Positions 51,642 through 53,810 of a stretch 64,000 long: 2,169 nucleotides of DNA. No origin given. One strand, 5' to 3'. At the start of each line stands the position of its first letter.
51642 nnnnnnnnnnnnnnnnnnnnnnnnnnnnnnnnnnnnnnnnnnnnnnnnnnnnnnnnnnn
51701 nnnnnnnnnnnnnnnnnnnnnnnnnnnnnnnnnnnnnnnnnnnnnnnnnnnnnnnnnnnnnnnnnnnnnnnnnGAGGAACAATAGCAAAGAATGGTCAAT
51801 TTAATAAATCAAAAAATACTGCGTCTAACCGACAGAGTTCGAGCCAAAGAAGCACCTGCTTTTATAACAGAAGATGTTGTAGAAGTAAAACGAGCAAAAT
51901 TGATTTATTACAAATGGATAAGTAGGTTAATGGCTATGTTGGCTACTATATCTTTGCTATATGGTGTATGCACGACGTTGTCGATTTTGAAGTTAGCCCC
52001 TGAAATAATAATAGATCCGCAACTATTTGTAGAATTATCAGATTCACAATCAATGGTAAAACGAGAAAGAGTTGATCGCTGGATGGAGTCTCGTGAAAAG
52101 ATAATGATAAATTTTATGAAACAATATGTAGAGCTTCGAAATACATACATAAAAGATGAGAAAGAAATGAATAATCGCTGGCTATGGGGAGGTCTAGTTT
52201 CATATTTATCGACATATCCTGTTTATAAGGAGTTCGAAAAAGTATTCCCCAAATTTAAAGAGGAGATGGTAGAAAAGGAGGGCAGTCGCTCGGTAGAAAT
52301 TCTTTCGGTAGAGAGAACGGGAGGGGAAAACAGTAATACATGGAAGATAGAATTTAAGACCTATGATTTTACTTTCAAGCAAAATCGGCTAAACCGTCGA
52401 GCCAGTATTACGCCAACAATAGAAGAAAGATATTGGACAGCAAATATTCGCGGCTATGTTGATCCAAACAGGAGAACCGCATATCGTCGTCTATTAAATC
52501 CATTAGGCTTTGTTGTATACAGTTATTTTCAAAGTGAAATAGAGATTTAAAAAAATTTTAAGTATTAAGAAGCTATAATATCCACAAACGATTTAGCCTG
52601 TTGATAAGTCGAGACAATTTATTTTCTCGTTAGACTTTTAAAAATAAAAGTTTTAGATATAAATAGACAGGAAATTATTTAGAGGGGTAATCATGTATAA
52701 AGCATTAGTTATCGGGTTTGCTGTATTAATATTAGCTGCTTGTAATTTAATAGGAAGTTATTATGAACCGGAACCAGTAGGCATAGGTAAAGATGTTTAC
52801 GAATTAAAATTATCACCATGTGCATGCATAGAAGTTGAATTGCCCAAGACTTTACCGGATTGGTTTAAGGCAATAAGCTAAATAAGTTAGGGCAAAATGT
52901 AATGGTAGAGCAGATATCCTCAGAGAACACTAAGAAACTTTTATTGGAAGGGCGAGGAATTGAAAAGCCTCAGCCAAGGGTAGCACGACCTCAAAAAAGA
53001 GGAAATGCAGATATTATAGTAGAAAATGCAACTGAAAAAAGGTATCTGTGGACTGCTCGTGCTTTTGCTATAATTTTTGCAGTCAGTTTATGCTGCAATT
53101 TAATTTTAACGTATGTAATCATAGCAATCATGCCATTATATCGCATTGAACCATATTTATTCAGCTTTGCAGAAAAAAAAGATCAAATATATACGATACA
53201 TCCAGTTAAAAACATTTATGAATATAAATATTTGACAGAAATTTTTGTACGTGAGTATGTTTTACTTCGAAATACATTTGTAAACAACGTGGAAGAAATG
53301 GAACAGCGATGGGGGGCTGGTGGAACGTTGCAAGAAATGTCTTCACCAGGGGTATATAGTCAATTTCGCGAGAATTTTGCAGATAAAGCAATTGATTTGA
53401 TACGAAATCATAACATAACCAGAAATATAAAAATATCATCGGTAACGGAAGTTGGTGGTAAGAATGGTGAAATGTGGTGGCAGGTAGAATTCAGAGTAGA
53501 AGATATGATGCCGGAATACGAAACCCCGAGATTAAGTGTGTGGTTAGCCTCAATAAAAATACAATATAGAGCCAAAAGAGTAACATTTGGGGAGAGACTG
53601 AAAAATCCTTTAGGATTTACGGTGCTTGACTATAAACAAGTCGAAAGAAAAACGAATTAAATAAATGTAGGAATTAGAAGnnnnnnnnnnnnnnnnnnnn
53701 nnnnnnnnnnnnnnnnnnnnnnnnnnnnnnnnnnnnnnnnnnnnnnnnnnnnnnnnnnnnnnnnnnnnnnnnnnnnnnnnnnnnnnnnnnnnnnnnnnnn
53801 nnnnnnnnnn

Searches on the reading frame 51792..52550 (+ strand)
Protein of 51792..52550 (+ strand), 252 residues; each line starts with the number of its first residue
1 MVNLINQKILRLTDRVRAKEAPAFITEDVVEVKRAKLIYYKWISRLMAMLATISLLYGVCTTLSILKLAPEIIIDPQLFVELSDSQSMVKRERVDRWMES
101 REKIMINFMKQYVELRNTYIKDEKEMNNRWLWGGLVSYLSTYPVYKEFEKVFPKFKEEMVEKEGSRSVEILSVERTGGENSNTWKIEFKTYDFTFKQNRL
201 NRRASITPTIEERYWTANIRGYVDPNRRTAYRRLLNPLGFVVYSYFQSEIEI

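Call 4: search_protein_families(library=pfam, proteins=[window:51792-52550:+], max_evalue=1)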
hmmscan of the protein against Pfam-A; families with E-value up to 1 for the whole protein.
window:51792-52550:+ (252 aa): 2 families
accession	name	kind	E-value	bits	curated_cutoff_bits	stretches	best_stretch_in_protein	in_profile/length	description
PF04335.19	VirB8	-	3.3e-12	47.1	23.2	1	45-245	18-208/213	VirB8 protein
PF13027.11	DUF3888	-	0.065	14.1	22.2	1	146-211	15-74/87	Protein of unknown function (DUF3888)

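Call 5: search_protein_families(library=ncbifam, proteins=[window:51792-52550:+], max_evalue=1)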
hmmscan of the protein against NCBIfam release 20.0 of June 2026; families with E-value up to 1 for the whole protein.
window:51792-52550:+ (252 aa): 2 families
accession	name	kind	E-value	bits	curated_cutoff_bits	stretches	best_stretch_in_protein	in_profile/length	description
NF010439.0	PRK13865.1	equivalog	2.5e-06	27.1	188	1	35-249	28-226/237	type IV secretion system protein VirB8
TIGR02125.1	CytB-hydogenase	equivalog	0.093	12.2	121.5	1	188-246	66-124/212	Ni/Fe-hydrogenase, b-type cytochrome subunit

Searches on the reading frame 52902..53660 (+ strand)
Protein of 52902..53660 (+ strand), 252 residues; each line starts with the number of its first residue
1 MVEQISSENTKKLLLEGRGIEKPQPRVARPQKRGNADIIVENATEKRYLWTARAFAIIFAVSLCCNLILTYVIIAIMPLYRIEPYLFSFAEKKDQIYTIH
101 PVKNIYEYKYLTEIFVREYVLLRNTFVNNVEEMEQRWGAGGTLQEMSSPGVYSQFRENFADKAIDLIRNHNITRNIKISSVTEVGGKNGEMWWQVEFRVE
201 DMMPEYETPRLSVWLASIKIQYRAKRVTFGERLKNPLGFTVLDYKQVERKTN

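Call 4: search_protein_families(library=pfam, proteins=[window:52902-53660:+], max_evalue=1)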
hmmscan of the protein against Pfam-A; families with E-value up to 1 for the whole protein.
window:52902-53660:+ (252 aa): 1 family
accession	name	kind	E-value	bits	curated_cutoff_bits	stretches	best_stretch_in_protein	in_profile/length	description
PF04335.19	VirB8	-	8.5e-18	65.4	23.2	1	52-245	17-209/213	VirB8 protein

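Call 5: search_protein_families(library=ncbifam, proteins=[window:52902-53660:+], max_evalue=1)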
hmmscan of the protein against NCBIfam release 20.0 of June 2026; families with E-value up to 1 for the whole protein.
window:52902-53660:+ (252 aa): 1 family
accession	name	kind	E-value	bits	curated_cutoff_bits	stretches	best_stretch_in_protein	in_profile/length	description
NF010439.0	PRK13865.1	equivalog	0.0003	20.4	188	1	51-248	36-226/237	type IV secretion system protein VirB8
